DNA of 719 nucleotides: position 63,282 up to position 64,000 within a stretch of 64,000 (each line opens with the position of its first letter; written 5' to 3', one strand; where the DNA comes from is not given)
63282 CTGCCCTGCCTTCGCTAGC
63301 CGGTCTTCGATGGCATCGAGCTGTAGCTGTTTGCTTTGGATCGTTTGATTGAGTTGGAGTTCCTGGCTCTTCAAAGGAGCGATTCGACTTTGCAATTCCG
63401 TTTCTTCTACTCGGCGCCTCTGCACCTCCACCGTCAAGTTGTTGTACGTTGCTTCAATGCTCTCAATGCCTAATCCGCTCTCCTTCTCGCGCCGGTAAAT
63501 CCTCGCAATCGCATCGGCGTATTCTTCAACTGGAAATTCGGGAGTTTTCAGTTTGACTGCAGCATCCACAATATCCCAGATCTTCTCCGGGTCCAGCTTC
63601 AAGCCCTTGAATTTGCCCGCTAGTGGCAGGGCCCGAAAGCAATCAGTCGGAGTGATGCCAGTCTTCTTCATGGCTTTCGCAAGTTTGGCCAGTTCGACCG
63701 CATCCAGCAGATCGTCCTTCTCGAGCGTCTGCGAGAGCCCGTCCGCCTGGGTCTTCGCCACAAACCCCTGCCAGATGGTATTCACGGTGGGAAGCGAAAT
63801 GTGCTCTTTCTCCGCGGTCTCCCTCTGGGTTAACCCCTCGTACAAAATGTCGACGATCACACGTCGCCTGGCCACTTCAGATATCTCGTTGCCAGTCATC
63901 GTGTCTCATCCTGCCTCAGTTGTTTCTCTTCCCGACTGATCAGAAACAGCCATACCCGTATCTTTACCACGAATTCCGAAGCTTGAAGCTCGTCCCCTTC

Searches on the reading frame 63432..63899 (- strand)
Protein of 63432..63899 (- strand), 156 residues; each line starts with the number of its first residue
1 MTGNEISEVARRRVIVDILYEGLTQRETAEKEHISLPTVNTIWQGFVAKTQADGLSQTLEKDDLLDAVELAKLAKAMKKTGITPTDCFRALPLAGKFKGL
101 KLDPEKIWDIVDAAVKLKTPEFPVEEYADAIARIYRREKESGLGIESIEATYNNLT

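Call 64: find_homologous_proteins(query=A4, max_evalue=0.001)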
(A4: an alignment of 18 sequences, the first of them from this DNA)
Query A4 (18 sequences) (156 aa, profile of the alignment): 1 proteins with E <= 0.001 among 5185 candidates.
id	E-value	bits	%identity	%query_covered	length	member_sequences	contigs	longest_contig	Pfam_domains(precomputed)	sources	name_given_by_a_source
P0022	1.9e-22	98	30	66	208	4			-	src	-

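Call 97: predict_structure(alignment_id=A4)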
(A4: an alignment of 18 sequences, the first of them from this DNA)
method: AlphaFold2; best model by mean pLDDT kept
length: 156 residues; sequences in the alignment: 18
mean_pLDDT: 80.9   pTM: 0.48
mean pLDDT of the five models: 80.9, 78.3, 78.3, 76.8, 72.0
residues with pLDDT >= 90: 17; 70-90: 126; 50-70: 10; < 50: 3
segments of 3 or more residues with pLDDT < 50: 1-3
pLDDT, mean of each block of 10 residues (from residue 1): 64 83 87 91 90 83 73 81 84 84 83 79 81 82 76 66
secondary structure, 60 per line:
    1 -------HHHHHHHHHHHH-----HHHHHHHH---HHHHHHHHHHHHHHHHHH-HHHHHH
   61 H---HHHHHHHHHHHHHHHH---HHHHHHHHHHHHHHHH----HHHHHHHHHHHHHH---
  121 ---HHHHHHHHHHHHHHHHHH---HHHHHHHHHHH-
elements in order: H8-19 H25-32 H36-53 H55-61 H65-80 H84-99 H104-117 H124-141 H145-155

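Call 100: fold_search(model_id=the predicted structure, library=pdb)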
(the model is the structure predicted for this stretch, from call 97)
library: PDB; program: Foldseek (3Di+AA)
matches with E <= 10: 928; with E <= 0.001: 0
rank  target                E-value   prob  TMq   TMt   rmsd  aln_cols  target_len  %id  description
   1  4rgr_B                1.6e-01  0.69  0.23  0.26  11.1       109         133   19  Crystal Structure of Putative MarR Family Transcriptional Regulator HcaR from Acinetobacter sp. ADP (released 2015-03-04)
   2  3tgn_A                2.4e-01  0.69  0.25  0.29  11.6       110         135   17  Crystal Structure of the zinc-dependent MarR Family Transcriptional Regulator AdcR in the Zn(II)-bound State (released 2011-11-30)
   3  4rgx_B                2.4e-01  0.60  0.23  0.26  11.1       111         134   19  Crystal Structure of Putative MarR Family Transcriptional Regulator HcaR from Acinetobacter sp. ADP complexed with 3,4 (released 2015-03-04)
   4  7ve4                  2.7e-01  0.94  0.27  0.53   4.6        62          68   18  C-terminal domain of VraR (released 2022-05-18)
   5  4rgu_B                2.7e-01  0.66  0.27  0.29  12.2       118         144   18  Crystal Structure of Putative MarR Family Transcriptional Regulator HcaR from Acinetobacter sp. ADP complexed with fer (released 2015-03-04)
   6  4wul_A                2.8e-01  0.95  0.27  0.57   4.7        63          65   19  Crystal structure of E. faecalis DNA binding domain LiaRD191N complexed with 26bp DNA (released 2015-05-06)
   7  4wt0_A                2.8e-01  0.92  0.27  0.56   6.6        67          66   18  Crystal structure of the DNA binding domains of LiaRD191N from E. faecalis (released 2015-05-06)
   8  7ve5_A                2.8e-01  0.89  0.25  0.52   6.8        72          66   21  C-terminal domain of VraR (released 2022-05-18)
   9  3tgn_B                2.8e-01  0.72  0.28  0.30  11.7       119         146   13  Crystal Structure of the zinc-dependent MarR Family Transcriptional Regulator AdcR in the Zn(II)-bound State (released 2011-11-30)
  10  4rgs_B                3.6e-01  0.51  0.23  0.26  11.1       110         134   19  Crystal Structure of Putative MarR Family Transcriptional Regulator HcaR from Acinetobacter sp. ADP complexed with Van (released 2015-03-04)
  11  2lvs_MODEL_1_A        3.6e-01  0.44  0.23  0.33  12.3       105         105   18  NMR solution structure of a CRISPR repeat binding protein (released 2013-01-23)
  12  4zmr_A                3.8e-01  0.99  0.26  0.20   6.4        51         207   22  Structural characterization of the full-length response regulator spr1814 in complex with a phosphate analogue reveals (released 2016-04-27)
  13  2ao9_C                3.8e-01  0.35  0.24  0.29   9.7       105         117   21  Structural Genomics, The crystal structure of a Phage protein (phBC6A51) from Bacillus cereus ATCC 14579 (released 2005-09-27)
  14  3k0l_B                4.0e-01  0.63  0.28  0.30  11.5       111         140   17  Crystal Structure of Putative MarR Family Transcriptional Regulator from Acinetobacter sp. ADP (released 2009-10-13)
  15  8d8k_6                4.5e-01  0.91  0.28  0.18   6.7        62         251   16  Yeast mitochondrial small subunit assembly intermediate (State 2) (released 2022-12-21)
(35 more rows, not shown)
